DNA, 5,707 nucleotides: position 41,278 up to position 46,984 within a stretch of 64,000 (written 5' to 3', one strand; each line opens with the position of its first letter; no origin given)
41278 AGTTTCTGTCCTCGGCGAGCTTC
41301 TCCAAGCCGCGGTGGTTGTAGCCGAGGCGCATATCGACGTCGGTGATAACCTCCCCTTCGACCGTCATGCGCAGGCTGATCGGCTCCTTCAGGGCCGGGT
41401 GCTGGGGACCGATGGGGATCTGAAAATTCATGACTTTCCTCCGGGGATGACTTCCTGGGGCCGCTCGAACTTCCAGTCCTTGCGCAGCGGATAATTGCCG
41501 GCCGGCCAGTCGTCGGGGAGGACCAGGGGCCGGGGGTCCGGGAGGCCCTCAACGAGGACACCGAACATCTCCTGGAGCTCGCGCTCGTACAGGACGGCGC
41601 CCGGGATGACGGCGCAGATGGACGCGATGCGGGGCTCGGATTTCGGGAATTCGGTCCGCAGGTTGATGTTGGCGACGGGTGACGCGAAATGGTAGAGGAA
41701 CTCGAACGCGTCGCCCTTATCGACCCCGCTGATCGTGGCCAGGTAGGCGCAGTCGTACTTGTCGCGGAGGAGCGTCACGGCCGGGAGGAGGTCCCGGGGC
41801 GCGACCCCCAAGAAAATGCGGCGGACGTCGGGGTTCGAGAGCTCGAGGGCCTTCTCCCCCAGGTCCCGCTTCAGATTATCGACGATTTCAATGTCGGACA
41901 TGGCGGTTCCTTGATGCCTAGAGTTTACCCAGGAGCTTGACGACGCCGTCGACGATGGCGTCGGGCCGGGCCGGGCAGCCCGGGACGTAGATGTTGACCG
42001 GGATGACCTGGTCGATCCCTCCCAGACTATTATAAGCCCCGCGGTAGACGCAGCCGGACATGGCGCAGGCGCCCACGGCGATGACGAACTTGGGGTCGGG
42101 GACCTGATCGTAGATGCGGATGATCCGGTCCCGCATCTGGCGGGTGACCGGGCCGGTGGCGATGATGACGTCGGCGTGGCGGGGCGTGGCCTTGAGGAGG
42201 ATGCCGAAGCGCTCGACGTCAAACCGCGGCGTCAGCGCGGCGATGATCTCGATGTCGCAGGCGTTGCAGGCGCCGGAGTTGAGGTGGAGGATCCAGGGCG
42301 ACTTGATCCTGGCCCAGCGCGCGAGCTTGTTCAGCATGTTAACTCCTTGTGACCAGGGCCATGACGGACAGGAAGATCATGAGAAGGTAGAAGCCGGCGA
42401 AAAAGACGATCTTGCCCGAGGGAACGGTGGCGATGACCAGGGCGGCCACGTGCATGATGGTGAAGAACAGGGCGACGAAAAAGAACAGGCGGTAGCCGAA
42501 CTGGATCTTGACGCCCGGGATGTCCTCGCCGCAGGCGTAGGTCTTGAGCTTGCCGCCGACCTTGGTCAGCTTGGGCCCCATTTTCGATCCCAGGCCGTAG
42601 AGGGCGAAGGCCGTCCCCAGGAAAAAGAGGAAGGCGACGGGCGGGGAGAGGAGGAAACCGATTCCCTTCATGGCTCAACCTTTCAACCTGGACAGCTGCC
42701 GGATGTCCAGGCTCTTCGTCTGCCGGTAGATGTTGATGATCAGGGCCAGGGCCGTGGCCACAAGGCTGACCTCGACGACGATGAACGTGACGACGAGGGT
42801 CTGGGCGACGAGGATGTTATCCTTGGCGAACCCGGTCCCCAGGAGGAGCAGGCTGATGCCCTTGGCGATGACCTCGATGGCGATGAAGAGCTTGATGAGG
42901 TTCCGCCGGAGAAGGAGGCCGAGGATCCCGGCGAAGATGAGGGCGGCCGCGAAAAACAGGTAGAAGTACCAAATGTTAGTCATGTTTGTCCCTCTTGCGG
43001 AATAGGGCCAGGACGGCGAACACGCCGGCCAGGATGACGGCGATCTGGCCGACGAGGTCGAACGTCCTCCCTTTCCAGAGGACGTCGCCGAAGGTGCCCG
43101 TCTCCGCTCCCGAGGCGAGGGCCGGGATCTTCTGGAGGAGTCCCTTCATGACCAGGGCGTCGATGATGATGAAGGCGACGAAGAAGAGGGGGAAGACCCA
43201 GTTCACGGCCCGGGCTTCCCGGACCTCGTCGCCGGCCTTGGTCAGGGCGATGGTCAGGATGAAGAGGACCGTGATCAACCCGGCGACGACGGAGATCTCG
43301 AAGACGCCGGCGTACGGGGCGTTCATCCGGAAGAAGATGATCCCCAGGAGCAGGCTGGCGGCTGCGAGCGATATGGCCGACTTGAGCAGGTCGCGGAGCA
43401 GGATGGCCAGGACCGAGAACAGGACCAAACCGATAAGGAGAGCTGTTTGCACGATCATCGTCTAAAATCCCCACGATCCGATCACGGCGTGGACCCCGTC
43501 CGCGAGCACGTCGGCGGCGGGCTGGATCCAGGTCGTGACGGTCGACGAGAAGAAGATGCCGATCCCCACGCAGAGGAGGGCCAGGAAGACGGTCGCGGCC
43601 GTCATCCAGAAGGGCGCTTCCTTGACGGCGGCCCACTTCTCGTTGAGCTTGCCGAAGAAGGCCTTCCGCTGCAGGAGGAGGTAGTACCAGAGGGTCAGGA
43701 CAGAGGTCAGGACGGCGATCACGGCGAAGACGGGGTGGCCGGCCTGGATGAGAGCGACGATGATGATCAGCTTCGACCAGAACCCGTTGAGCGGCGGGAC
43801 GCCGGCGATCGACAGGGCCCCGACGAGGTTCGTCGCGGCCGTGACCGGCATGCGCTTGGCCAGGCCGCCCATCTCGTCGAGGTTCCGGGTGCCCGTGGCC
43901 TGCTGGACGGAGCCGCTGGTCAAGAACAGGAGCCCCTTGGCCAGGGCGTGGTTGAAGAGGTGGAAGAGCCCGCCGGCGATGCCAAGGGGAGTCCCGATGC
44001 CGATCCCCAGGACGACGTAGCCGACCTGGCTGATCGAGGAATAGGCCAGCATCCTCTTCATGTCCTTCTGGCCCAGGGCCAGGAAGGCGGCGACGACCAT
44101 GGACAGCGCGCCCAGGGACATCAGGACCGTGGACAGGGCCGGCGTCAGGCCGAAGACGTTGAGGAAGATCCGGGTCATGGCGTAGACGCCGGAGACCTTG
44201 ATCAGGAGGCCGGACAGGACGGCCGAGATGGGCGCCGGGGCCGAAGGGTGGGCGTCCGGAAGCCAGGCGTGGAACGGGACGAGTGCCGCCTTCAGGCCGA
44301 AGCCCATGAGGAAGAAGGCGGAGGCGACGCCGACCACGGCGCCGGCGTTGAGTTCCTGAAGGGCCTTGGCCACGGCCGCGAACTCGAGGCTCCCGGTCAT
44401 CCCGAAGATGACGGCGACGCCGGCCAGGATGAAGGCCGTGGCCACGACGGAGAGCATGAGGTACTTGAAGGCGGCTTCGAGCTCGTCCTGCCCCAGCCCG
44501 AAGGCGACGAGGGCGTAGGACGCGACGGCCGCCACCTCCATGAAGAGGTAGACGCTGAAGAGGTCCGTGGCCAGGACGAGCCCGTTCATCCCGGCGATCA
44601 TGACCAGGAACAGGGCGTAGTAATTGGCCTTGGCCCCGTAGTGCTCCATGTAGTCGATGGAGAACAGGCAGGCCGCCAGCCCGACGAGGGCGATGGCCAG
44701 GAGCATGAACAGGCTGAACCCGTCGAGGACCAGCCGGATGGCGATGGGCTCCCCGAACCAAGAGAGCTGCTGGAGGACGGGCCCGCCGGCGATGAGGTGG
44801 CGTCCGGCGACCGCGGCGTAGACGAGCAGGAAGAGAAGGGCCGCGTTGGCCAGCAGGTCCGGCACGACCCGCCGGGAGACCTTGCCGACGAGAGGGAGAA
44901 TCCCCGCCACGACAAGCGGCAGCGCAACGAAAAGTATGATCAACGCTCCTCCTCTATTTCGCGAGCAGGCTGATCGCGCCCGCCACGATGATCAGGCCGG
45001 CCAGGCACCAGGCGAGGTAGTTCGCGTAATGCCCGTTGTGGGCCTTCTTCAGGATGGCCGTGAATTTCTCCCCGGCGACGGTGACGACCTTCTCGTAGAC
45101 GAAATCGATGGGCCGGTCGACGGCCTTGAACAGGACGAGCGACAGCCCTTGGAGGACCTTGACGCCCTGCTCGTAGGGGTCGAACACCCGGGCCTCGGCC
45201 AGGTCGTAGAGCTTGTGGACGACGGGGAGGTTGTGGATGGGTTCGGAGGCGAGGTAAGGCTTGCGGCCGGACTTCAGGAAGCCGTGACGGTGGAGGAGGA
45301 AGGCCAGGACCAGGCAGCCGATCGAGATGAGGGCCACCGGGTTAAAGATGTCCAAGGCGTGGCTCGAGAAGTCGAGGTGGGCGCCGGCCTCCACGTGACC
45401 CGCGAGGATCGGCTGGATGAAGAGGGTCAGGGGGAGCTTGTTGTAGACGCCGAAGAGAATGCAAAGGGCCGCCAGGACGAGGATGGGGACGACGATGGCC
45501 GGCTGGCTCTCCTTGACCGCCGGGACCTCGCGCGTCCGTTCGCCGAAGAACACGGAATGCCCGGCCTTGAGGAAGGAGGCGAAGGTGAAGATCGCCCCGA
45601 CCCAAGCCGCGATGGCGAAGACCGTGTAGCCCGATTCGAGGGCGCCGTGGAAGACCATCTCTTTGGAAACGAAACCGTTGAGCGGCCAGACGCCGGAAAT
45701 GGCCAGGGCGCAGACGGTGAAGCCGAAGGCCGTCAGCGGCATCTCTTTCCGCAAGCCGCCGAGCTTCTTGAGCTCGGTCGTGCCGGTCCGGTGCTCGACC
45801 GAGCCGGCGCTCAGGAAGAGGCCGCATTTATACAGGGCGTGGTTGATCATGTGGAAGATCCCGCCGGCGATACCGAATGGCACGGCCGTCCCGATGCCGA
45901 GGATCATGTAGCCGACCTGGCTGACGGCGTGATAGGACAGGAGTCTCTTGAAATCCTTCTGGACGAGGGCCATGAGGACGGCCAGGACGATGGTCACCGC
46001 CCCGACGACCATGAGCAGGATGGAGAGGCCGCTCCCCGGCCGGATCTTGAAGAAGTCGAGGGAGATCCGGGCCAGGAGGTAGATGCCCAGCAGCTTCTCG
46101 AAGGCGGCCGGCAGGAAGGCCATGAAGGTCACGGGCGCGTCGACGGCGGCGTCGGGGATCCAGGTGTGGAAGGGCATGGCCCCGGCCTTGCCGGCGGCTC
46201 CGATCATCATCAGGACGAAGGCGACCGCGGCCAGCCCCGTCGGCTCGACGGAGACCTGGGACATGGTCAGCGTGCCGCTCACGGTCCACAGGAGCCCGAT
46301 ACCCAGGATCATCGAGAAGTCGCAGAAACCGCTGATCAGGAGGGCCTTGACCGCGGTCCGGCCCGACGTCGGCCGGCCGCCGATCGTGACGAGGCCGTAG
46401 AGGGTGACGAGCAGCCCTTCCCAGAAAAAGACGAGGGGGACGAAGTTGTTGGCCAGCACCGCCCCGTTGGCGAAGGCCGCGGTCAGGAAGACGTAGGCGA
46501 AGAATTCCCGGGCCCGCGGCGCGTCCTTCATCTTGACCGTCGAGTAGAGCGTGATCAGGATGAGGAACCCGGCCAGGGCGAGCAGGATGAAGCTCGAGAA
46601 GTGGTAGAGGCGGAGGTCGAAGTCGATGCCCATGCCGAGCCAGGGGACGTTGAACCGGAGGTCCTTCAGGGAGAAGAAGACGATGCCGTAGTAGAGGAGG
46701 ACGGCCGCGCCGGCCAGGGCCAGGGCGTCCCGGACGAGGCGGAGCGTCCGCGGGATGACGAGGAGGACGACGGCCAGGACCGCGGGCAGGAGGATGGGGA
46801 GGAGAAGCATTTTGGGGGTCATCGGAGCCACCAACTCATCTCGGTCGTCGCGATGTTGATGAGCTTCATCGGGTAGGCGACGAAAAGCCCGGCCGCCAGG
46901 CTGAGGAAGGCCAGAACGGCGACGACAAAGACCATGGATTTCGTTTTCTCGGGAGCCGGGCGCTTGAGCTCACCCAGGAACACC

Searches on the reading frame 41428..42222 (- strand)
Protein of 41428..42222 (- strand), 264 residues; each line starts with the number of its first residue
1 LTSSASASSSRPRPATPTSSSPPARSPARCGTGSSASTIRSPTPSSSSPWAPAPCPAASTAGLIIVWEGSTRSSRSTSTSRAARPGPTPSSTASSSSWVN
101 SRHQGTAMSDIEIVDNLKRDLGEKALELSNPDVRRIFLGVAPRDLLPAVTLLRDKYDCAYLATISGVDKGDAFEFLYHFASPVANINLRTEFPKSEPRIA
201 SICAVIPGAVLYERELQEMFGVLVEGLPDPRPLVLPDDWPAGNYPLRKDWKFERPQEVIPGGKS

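Call 62: search_protein_families(library=pfam, proteins=[window:41428-42222:-], max_evalue=0.00001)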
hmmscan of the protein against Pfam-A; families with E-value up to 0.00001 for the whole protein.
window:41428-42222:- (264 aa): 1 family
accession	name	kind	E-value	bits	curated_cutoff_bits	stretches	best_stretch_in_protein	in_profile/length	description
PF00329.25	Complex1_30kDa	-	1.1e-28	100.7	22.5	1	140-254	3-122/124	Respiratory-chain NADH dehydrogenase, 30 Kd subunit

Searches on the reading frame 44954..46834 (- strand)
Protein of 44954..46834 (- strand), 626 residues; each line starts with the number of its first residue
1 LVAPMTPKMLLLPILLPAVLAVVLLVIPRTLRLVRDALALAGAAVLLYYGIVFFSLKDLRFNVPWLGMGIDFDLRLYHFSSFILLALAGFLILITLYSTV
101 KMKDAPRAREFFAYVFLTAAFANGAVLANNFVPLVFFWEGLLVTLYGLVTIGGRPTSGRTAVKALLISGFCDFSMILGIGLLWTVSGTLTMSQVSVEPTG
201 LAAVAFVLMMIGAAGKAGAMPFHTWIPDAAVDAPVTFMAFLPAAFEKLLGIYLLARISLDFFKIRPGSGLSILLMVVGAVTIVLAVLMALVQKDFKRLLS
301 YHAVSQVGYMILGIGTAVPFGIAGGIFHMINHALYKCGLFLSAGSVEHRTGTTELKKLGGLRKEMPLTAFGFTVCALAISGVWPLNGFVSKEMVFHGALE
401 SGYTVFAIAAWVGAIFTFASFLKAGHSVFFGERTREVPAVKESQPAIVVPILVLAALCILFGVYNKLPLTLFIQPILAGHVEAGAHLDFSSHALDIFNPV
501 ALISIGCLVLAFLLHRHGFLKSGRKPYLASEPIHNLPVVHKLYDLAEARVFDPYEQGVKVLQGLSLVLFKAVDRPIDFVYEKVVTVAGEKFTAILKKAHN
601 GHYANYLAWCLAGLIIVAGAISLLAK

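Call 63: search_protein_families(library=pfam, proteins=[window:44954-46834:-], max_evalue=0.00001)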
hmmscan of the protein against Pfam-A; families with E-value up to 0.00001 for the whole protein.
window:44954-46834:- (626 aa): 1 family
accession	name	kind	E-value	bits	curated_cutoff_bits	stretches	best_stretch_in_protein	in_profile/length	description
PF00361.26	Proton_antipo_M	-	4.7e-57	193.9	21.5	1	128-417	1-294/294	NADH:quinone oxidoreductase/Mrp antiporter, TM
